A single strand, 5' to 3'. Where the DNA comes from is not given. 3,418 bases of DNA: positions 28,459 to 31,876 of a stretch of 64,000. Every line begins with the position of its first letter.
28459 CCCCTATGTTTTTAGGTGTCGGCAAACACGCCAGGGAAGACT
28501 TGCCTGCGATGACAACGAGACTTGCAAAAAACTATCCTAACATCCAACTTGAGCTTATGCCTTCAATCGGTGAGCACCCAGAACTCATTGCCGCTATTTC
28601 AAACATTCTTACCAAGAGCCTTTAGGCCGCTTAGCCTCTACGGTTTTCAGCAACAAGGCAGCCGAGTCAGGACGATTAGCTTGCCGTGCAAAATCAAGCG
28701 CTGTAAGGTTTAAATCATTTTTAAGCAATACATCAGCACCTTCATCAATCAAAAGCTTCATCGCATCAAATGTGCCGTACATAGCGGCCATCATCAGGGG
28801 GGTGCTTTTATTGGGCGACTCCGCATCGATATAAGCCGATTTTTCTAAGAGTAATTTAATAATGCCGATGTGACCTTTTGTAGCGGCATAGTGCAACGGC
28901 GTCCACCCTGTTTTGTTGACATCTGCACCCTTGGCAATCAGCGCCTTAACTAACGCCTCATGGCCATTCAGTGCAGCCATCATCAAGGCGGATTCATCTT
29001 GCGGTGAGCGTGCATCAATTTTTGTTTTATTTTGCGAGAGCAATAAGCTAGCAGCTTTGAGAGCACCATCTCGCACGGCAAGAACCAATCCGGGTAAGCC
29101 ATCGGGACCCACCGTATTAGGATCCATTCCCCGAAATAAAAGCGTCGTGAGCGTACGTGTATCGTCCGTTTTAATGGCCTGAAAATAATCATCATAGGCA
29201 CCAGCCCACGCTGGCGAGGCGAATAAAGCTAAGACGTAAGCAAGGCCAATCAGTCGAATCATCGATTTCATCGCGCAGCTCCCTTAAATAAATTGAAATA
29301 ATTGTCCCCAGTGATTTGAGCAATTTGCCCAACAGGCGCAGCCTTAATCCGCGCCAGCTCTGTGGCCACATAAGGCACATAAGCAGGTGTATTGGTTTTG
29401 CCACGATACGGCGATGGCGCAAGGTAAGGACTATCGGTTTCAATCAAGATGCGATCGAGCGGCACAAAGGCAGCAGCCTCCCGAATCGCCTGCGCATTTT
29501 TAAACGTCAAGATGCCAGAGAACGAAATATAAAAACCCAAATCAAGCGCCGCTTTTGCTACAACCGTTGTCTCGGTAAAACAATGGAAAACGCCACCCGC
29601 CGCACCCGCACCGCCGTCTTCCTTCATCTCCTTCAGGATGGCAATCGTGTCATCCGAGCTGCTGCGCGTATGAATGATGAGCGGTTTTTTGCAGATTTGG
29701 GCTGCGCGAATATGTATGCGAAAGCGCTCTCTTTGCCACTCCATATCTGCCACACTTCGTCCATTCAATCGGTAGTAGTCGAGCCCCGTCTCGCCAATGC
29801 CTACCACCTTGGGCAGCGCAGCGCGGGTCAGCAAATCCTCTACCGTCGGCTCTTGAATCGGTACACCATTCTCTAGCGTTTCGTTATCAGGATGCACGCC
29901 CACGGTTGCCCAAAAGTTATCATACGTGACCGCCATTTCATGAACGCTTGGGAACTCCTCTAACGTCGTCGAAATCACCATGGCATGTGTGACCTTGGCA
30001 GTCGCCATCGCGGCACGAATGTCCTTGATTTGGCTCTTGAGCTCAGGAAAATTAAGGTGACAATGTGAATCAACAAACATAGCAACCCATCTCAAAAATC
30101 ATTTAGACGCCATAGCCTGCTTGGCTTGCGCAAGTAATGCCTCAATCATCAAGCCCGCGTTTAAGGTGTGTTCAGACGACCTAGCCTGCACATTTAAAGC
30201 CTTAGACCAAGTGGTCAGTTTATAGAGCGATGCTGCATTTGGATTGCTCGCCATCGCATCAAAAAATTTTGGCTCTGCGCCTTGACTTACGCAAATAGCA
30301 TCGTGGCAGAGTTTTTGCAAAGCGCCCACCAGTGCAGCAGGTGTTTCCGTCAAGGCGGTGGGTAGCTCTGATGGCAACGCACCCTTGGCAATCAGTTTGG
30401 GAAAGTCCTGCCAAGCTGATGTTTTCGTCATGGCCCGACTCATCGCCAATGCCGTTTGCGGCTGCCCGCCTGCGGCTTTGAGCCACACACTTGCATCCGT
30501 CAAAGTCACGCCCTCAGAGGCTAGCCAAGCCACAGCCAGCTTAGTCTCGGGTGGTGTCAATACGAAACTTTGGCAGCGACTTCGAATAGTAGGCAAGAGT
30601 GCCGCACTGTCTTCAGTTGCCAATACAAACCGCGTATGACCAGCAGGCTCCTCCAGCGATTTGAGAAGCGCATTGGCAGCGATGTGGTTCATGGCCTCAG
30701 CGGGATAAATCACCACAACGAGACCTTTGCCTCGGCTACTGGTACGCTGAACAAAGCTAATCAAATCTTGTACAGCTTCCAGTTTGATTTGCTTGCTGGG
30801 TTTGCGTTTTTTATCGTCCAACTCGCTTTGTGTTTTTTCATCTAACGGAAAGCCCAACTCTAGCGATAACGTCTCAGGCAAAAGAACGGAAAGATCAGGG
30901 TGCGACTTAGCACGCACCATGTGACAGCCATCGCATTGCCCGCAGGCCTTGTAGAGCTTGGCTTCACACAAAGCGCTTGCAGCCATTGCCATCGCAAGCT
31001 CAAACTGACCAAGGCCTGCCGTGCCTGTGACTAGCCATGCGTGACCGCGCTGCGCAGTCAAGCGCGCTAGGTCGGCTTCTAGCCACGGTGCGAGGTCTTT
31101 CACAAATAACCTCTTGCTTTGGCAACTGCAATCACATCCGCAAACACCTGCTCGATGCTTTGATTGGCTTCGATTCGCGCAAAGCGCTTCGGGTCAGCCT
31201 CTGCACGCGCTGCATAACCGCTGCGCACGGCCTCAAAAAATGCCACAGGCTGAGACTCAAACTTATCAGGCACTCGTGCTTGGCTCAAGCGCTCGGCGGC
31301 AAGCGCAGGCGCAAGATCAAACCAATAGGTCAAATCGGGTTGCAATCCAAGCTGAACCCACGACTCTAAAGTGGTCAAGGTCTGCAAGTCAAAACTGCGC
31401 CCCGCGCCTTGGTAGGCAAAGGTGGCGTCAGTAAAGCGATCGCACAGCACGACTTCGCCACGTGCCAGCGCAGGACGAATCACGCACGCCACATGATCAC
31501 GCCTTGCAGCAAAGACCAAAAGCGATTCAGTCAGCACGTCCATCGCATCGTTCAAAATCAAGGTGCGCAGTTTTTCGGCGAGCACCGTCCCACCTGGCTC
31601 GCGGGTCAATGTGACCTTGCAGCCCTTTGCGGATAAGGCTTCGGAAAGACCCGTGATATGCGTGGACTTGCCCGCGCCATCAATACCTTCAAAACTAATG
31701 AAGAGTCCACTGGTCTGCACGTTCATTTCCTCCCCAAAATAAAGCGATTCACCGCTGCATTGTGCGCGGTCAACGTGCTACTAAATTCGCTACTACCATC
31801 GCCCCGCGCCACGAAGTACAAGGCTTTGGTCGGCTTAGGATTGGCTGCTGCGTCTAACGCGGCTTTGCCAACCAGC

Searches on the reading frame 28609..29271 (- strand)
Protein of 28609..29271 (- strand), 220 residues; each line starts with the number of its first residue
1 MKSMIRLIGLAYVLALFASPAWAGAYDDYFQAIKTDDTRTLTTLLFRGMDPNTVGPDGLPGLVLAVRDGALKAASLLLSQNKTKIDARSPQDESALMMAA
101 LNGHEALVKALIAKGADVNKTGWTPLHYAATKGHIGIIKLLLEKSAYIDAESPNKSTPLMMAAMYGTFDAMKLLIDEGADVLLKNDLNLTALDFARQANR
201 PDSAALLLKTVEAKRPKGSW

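Call 15: search_protein_families(library=pfam, proteins=[window:28609-29271:-], max_evalue=0.0001)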
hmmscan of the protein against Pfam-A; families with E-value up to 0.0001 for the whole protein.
window:28609-29271:- (220 aa): 6 families
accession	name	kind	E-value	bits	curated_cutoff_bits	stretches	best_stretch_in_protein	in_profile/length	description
PF12796.13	Ank_2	-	4.6e-40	136.5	27.3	3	62-150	1-88/90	Ankyrin repeats (3 copies)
PF00023.36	Ank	-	2.5e-28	97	21.1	3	122-150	2-30/33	Ankyrin repeat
PF13606.12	Ank_3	-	5.6e-24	81.7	22.3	2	122-149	2-29/30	Ankyrin repeat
PF13637.12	Ank_4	-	7.4e-23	80.6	22.7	1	96-142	1-50/50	Ankyrin repeats (many copies)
PF13857.12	Ank_5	-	1.8e-17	63.6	27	1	152-195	11-56/56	Ankyrin repeats (many copies)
PF24521.3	Ank_KRIT1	-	5.6e-06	26.6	80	0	91-146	45-109/149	KRIT1 ankyrin-repeats domain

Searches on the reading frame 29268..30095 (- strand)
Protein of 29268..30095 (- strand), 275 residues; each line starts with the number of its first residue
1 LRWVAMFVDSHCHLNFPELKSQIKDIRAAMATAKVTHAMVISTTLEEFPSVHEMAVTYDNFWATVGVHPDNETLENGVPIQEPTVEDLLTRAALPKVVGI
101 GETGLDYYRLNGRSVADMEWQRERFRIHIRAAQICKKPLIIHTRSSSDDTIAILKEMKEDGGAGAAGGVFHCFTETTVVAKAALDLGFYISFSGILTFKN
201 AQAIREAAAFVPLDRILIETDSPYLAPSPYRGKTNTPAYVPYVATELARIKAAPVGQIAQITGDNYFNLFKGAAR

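Call 15: search_protein_families(library=pfam, proteins=[window:29268-30095:-], max_evalue=0.0001)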
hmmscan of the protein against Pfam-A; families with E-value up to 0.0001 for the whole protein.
window:29268-30095:- (275 aa): 1 family
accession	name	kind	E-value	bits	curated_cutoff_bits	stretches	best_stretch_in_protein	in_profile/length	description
PF01026.27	TatD_DNase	-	2.5e-74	250.3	27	1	8-271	1-253/253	TatD related DNase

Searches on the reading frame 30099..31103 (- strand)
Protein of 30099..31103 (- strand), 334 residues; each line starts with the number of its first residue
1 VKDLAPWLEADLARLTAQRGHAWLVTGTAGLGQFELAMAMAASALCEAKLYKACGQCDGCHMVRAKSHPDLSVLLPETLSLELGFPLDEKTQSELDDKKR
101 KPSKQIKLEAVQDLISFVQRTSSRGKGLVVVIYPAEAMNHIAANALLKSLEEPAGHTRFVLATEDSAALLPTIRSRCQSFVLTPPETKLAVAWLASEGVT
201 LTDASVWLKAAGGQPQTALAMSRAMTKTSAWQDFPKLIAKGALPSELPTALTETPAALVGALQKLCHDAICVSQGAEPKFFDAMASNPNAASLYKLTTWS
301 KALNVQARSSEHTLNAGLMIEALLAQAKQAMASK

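Call 15: search_protein_families(library=pfam, proteins=[window:30099-31103:-], max_evalue=0.0001)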
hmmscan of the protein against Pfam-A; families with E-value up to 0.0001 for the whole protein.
window:30099-31103:- (334 aa): 1 family
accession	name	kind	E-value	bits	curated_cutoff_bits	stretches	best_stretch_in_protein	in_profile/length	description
PF13177.12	DNA_pol3_delta2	-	1.1e-37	129.9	27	1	19-184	18-159/161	DNA polymerase III, delta subunit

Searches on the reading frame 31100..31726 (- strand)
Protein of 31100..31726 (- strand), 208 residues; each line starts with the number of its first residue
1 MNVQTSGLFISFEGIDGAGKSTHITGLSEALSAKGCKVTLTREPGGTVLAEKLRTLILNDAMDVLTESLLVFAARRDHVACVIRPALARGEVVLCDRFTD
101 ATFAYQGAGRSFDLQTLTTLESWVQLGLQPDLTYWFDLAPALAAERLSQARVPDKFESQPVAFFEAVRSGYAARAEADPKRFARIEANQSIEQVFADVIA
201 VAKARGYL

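Call 15: search_protein_families(library=pfam, proteins=[window:31100-31726:-], max_evalue=0.0001)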
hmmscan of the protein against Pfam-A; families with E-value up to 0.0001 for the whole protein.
window:31100-31726:- (208 aa): 1 family
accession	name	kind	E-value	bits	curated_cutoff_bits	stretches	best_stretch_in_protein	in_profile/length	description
PF02223.23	Thymidylate_kin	-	3.6e-44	151.1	27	1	12-197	1-184/185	Thymidylate kinase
